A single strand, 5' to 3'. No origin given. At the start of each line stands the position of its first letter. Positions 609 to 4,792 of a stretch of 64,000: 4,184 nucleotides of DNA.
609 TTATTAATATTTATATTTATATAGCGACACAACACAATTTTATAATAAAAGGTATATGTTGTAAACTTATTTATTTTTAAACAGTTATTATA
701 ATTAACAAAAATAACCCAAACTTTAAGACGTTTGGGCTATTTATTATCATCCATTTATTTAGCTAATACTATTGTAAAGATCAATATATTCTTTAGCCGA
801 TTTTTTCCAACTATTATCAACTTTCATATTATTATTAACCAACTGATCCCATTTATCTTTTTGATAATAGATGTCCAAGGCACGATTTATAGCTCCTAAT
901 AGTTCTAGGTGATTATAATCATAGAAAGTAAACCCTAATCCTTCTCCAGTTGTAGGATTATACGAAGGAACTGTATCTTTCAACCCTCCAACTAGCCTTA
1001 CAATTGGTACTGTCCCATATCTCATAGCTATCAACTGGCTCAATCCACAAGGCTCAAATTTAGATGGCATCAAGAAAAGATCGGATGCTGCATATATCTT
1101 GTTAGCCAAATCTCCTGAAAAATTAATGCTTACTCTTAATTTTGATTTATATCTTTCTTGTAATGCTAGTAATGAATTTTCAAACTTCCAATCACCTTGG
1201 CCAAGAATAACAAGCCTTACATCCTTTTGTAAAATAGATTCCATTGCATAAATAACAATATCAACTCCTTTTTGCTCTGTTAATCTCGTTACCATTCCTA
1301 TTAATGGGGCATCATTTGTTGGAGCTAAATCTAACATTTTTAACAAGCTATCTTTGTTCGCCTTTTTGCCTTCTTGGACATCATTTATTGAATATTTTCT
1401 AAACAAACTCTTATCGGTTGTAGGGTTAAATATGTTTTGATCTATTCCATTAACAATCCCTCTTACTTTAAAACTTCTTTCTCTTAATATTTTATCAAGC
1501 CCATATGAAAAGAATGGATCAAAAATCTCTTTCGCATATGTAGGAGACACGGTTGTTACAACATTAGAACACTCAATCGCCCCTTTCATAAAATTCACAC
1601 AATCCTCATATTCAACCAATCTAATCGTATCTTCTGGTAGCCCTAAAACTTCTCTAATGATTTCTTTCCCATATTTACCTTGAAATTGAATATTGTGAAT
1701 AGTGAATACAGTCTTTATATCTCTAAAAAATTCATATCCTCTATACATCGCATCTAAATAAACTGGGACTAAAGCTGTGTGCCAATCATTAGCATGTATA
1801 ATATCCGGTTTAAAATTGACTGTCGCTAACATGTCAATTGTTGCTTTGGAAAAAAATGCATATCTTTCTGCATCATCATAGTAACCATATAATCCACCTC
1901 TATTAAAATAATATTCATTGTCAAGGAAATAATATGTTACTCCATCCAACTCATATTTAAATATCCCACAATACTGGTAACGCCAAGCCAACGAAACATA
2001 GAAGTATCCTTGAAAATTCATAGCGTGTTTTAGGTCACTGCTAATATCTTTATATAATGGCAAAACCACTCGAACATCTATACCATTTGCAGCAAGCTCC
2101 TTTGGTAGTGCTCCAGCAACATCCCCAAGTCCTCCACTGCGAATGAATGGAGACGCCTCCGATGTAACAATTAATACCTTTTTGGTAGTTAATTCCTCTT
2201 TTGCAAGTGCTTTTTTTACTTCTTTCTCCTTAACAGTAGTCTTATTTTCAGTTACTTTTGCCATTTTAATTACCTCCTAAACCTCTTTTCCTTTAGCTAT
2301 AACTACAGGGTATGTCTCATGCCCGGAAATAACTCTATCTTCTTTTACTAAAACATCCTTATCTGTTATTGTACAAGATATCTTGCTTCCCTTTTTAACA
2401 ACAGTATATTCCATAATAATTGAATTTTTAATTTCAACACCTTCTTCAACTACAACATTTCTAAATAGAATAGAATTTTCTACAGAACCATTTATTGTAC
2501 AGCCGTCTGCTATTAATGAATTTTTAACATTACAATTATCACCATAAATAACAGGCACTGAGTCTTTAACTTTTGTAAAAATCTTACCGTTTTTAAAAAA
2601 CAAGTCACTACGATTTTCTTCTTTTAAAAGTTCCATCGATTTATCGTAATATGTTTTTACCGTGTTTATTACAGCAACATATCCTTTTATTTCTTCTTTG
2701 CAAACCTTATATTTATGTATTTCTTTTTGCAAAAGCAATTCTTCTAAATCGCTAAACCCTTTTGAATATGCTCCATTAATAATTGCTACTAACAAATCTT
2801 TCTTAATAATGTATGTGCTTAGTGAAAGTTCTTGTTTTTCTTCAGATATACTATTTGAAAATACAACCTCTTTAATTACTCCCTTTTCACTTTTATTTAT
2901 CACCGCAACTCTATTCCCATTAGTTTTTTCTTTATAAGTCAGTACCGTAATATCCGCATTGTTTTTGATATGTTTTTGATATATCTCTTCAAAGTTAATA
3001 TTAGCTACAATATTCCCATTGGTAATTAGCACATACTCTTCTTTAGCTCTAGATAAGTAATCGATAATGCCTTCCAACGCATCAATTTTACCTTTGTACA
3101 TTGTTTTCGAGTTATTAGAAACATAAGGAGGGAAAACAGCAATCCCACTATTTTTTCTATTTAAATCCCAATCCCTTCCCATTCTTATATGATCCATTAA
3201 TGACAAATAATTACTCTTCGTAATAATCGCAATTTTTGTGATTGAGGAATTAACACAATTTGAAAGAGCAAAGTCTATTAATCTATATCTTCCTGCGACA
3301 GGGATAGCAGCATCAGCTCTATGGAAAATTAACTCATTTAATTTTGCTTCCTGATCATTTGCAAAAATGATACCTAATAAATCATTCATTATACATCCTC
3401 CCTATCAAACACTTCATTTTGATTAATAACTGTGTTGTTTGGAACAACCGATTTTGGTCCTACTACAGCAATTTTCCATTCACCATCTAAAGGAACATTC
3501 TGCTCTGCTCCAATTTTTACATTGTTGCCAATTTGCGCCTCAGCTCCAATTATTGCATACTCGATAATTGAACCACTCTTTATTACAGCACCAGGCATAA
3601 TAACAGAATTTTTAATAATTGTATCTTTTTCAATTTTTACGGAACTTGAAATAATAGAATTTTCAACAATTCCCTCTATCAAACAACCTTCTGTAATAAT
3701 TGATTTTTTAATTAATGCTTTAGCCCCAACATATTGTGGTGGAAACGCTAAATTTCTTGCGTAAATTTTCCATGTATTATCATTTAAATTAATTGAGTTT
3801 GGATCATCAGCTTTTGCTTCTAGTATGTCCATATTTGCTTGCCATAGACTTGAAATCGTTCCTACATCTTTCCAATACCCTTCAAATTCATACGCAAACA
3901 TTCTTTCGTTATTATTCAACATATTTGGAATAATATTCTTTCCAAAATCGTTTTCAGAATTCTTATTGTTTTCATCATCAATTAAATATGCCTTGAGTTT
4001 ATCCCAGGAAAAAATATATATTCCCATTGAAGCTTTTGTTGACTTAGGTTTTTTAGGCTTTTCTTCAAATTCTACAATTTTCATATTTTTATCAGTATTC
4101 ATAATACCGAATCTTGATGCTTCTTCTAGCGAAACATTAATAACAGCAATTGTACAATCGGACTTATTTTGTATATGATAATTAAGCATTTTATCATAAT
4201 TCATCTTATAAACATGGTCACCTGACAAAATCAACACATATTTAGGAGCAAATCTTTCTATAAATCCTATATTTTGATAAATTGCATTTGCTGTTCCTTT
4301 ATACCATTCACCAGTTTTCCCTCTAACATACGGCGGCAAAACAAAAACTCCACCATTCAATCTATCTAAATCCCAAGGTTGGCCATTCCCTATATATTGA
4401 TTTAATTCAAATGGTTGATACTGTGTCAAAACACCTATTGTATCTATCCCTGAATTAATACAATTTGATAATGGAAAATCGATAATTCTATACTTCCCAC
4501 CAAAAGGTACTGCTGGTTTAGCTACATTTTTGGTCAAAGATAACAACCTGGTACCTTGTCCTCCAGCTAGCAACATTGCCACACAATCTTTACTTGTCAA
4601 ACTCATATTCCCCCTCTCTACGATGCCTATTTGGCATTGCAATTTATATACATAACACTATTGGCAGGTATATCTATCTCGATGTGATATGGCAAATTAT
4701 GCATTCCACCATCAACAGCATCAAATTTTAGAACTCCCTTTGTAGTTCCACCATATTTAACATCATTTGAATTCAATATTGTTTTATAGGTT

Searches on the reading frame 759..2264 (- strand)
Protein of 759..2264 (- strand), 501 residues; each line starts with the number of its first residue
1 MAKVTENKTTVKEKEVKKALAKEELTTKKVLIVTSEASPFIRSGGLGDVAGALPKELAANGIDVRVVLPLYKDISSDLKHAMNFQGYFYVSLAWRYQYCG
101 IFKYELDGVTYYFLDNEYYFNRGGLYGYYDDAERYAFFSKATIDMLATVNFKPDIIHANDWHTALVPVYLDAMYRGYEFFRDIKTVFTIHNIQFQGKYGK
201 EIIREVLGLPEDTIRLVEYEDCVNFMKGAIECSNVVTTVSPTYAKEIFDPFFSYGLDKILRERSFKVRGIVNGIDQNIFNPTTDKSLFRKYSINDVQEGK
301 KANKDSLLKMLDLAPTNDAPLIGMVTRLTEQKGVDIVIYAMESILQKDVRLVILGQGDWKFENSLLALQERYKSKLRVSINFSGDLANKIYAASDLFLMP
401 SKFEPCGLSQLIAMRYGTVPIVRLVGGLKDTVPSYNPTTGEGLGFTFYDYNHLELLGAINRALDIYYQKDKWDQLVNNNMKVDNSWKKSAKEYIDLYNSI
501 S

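Call 72: search_protein_families(library=pfam, proteins=[window:759-2264:-], max_evalue=0.00001)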
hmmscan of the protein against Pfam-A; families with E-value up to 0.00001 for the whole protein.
window:759-2264:- (501 aa): 4 families
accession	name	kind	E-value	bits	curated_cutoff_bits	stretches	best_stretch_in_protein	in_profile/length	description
PF08323.17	Glyco_transf_5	-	7.2e-88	294.8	22.7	1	29-262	1-239/239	Starch synthase catalytic domain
PF00534.26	Glycos_transf_1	-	1.7e-19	70.4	26.4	1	317-466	13-159/172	Glycosyl transferases group 1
PF13692.12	Glyco_trans_1_4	-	3.2e-15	57.1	27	1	320-433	2-116/142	Glycosyl transferases group 1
PF13439.12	Glyco_transf_4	-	5.6e-07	30.2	28.5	0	44-200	2-109/170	Glycosyltransferase Family 4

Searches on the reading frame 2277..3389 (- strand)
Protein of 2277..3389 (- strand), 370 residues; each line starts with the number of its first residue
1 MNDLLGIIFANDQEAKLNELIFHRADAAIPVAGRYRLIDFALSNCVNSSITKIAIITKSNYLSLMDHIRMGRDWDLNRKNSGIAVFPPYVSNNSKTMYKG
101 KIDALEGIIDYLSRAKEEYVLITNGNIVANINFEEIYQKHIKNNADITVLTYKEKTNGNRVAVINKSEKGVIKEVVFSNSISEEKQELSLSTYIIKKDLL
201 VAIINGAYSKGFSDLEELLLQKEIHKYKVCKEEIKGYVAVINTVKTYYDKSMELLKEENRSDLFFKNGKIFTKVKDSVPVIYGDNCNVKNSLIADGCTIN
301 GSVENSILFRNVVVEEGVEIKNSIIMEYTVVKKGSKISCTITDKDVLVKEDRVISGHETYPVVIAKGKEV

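Call 73: search_protein_families(library=pfam, proteins=[window:2277-3389:-], max_evalue=0.00001)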
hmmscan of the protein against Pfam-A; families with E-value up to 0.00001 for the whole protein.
window:2277-3389:- (370 aa): 3 families
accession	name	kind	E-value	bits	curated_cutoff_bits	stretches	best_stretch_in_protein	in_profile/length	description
PF00483.29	NTP_transferase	-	2.8e-14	53.7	21.2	1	15-155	11-141/245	Nucleotidyl transferase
PF24894.1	Hexapep_GlmU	-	1.6e-13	51.1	23.3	1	285-354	13-83/104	GlmU-like, C-terminal hexapeptide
PF25084.1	LbH_EIF2B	-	4.1e-09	36.8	54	1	283-349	31-100/105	EIF2B subunit epsilon LbH domain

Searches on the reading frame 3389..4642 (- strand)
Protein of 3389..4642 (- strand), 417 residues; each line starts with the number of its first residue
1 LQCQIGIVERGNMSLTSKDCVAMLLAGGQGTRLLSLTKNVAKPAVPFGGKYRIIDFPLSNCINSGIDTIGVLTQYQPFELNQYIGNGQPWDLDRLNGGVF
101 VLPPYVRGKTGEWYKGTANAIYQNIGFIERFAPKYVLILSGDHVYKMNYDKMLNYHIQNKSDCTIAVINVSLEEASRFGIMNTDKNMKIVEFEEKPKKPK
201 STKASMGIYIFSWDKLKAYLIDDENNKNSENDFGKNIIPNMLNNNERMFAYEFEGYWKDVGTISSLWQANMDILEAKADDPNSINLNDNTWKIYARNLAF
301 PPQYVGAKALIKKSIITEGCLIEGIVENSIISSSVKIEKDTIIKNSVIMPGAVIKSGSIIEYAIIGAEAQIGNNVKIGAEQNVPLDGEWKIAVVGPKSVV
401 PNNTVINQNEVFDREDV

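Call 73: search_protein_families(library=pfam, proteins=[window:3389-4642:-], max_evalue=0.00001)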
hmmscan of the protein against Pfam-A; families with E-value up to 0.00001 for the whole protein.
window:3389-4642:- (417 aa): 5 families
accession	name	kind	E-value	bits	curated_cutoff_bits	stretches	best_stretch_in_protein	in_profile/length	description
PF00483.29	NTP_transferase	-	2.5e-68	230.7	21.2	1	22-275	2-244/245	Nucleotidyl transferase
PF24894.1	Hexapep_GlmU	-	1.3e-11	45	23.3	1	308-382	13-88/104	GlmU-like, C-terminal hexapeptide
PF25084.1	LbH_EIF2B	-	5.4e-09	36.4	54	1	325-379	35-89/105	EIF2B subunit epsilon LbH domain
PF25247.1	LbH_GLGC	-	3.7e-08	33.8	27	0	308-349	10-52/135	GLGC left-handed parallel beta-helix domain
PF07959.18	Fucose_pyrophosphorylase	-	3.6e-06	26.6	34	0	331-375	272-319/418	Fucose pyrophosphorylase domain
